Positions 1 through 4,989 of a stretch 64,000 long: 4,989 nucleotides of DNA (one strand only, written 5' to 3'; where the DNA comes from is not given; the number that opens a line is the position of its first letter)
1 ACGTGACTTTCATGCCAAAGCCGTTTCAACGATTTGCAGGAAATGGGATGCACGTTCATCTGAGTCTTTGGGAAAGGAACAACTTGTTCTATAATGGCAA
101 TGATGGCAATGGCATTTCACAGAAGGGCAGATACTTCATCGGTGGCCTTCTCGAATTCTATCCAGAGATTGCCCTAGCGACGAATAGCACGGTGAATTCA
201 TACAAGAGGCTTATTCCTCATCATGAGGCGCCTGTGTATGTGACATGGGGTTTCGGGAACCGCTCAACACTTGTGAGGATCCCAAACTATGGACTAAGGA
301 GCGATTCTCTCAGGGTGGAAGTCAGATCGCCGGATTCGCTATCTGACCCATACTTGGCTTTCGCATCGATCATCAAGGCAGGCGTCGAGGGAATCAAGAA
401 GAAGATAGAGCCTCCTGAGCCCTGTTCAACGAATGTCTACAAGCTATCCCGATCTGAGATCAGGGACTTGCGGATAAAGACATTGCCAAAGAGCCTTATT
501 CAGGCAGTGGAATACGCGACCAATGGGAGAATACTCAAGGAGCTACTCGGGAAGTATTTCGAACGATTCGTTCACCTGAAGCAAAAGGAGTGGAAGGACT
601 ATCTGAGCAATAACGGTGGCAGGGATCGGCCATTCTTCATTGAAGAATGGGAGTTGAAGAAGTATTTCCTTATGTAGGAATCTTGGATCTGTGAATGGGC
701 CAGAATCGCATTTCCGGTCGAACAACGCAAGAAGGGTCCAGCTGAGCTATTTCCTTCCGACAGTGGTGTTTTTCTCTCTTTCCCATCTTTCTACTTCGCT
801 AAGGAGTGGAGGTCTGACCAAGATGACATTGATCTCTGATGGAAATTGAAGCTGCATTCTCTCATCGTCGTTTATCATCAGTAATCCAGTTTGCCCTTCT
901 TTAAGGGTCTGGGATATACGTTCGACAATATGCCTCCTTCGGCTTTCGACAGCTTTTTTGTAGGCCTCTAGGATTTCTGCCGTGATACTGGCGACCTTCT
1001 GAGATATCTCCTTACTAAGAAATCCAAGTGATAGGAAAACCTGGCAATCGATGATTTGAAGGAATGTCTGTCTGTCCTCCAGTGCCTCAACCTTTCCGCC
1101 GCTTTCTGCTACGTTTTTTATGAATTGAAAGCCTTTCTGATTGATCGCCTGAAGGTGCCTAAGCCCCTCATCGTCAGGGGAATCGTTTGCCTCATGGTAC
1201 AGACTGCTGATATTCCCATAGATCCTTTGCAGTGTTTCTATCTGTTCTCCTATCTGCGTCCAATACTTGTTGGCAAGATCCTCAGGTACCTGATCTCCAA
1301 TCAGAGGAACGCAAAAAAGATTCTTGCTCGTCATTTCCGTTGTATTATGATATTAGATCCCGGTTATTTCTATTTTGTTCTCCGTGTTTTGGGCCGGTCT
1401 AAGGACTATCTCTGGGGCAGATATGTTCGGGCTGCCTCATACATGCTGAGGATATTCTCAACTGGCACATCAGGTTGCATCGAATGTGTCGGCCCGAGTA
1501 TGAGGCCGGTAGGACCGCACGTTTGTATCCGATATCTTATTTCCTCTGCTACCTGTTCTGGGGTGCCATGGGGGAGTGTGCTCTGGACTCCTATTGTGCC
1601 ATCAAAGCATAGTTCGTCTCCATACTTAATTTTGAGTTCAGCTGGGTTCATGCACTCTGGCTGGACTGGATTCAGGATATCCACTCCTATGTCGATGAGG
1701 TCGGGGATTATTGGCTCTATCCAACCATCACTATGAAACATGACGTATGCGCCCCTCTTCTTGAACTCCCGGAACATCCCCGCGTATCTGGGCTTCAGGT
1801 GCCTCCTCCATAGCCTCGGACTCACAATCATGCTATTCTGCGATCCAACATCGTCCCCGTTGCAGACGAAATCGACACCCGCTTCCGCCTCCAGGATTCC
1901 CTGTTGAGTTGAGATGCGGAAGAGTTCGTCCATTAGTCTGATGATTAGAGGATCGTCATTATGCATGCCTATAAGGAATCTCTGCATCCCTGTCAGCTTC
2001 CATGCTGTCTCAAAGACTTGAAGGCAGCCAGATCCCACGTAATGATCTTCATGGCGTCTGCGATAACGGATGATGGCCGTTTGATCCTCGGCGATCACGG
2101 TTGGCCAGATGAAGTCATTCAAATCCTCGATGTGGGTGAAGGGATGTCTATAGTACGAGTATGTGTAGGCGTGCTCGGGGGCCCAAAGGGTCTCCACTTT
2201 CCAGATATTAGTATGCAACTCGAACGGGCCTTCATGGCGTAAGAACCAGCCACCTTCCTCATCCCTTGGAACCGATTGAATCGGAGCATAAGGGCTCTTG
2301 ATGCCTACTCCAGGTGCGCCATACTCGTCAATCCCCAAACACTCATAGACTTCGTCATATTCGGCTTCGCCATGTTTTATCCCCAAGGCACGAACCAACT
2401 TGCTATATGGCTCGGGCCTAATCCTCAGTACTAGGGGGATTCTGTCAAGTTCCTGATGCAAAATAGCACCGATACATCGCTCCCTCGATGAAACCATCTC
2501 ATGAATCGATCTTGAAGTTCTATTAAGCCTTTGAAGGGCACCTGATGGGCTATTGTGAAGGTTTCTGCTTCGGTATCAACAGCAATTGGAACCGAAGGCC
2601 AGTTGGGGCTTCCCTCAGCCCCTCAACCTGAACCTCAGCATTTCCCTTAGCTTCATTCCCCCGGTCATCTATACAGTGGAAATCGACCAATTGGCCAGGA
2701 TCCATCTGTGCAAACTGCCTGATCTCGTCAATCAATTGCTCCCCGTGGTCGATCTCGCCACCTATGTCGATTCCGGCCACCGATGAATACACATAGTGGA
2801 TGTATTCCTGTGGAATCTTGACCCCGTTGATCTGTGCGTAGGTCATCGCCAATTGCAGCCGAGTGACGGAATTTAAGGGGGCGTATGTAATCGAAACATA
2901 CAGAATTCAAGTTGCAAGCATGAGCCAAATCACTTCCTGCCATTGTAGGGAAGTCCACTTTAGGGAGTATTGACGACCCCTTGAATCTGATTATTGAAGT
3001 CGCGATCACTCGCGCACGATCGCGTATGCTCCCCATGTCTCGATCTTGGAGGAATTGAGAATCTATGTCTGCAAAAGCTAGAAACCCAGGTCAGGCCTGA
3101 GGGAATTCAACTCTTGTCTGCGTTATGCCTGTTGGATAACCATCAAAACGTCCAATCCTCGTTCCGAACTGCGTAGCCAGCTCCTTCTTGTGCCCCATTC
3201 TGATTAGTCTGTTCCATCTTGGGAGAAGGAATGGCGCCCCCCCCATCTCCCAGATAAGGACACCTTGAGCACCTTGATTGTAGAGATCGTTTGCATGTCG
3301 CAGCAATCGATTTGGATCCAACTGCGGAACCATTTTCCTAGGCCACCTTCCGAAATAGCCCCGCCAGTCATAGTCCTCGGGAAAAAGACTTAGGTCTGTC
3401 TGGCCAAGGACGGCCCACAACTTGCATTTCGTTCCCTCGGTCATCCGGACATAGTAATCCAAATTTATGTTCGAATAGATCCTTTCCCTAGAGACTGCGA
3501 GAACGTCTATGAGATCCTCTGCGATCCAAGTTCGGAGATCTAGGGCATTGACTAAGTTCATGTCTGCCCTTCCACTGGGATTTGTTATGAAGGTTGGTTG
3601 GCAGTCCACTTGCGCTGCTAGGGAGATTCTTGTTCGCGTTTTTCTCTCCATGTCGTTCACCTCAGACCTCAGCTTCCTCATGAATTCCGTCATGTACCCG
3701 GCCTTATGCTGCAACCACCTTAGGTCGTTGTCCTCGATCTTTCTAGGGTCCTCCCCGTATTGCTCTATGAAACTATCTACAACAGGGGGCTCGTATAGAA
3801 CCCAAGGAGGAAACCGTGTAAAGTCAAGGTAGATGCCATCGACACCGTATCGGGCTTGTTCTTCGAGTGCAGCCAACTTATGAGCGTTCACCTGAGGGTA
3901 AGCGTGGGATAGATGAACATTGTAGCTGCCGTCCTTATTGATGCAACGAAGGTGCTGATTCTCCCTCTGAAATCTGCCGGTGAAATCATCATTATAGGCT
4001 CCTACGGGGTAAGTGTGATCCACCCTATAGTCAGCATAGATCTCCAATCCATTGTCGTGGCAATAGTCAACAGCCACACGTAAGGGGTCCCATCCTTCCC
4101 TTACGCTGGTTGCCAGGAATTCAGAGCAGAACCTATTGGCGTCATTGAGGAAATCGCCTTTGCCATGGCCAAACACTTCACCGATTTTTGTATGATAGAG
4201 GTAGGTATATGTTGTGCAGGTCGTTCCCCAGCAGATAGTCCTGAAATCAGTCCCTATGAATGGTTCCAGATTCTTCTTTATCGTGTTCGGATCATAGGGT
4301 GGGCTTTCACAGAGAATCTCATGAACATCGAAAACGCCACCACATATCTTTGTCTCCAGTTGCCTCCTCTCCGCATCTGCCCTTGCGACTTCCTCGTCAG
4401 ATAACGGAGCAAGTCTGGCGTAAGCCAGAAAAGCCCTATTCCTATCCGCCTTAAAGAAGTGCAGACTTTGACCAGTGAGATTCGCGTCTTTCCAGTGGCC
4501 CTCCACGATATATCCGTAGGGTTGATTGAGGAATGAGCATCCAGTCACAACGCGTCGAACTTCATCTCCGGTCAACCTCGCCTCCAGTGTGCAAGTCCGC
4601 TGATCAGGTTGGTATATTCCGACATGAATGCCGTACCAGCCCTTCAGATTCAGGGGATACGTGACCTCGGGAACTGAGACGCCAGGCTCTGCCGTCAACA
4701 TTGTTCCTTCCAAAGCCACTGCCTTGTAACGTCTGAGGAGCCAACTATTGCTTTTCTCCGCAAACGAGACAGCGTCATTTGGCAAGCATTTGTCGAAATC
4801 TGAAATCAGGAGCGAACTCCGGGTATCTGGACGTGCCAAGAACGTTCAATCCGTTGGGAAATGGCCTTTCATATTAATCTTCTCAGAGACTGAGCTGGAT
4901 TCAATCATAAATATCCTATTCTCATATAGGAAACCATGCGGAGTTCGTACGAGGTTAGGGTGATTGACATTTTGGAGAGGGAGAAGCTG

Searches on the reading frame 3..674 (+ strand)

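Call 18: search_protein_families(library=pfam, proteins=[window:3-674:+], max_evalue=0.001)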
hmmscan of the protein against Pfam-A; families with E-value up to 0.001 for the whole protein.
window:3-674:+ (224 aa): 1 family
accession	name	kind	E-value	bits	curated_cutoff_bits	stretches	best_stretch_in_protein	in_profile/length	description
PF00120.29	Gln-synt_C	-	2.6e-69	234.3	24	1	2-201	136-333/344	Glutamine synthetase, catalytic domain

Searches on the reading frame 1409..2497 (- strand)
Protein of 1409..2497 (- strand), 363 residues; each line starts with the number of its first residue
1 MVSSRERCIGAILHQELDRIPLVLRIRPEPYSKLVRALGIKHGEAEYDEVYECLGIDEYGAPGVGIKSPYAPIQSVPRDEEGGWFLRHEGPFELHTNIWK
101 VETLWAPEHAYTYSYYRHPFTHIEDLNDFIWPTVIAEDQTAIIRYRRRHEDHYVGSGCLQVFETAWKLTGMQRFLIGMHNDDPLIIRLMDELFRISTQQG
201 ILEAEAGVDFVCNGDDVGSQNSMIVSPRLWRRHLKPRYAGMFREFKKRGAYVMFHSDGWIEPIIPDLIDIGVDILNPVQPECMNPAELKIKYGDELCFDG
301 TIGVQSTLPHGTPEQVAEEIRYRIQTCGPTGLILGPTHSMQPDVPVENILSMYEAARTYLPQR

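Call 18: search_protein_families(library=pfam, proteins=[window:1409-2497:-], max_evalue=0.001)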
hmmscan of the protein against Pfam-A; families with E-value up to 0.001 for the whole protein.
window:1409-2497:- (363 aa): 1 family
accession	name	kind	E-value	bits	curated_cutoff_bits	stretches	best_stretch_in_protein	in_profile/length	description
PF01208.23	URO-D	-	1.9e-17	63.8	23.9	1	164-359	149-346/346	Uroporphyrinogen decarboxylase (URO-D)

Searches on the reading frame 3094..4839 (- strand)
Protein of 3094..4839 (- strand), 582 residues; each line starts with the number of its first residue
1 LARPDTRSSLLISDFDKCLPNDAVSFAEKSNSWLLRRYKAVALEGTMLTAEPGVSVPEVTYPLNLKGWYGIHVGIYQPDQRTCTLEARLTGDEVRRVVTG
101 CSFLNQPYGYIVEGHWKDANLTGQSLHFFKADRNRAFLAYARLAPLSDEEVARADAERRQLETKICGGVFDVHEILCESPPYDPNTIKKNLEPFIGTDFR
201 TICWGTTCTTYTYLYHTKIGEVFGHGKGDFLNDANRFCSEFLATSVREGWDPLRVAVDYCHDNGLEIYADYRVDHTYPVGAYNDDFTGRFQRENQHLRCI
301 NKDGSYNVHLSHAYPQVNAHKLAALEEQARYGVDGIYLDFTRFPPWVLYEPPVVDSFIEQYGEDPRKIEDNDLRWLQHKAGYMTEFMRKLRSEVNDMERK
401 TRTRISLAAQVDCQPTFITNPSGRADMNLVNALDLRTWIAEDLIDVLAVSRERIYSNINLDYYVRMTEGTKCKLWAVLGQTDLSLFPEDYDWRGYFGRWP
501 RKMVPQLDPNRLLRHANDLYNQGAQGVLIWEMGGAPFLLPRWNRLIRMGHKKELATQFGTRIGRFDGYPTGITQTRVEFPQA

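Call 18: search_protein_families(library=pfam, proteins=[window:3094-4839:-], max_evalue=0.001)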
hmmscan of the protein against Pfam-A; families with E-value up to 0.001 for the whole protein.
window:3094-4839:- (582 aa): 1 family
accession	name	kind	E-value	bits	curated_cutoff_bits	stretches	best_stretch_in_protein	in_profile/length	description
PF02638.21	GHL10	-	5.2e-07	29.5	27.9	1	248-449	67-258/311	Glycosyl hydrolase-like 10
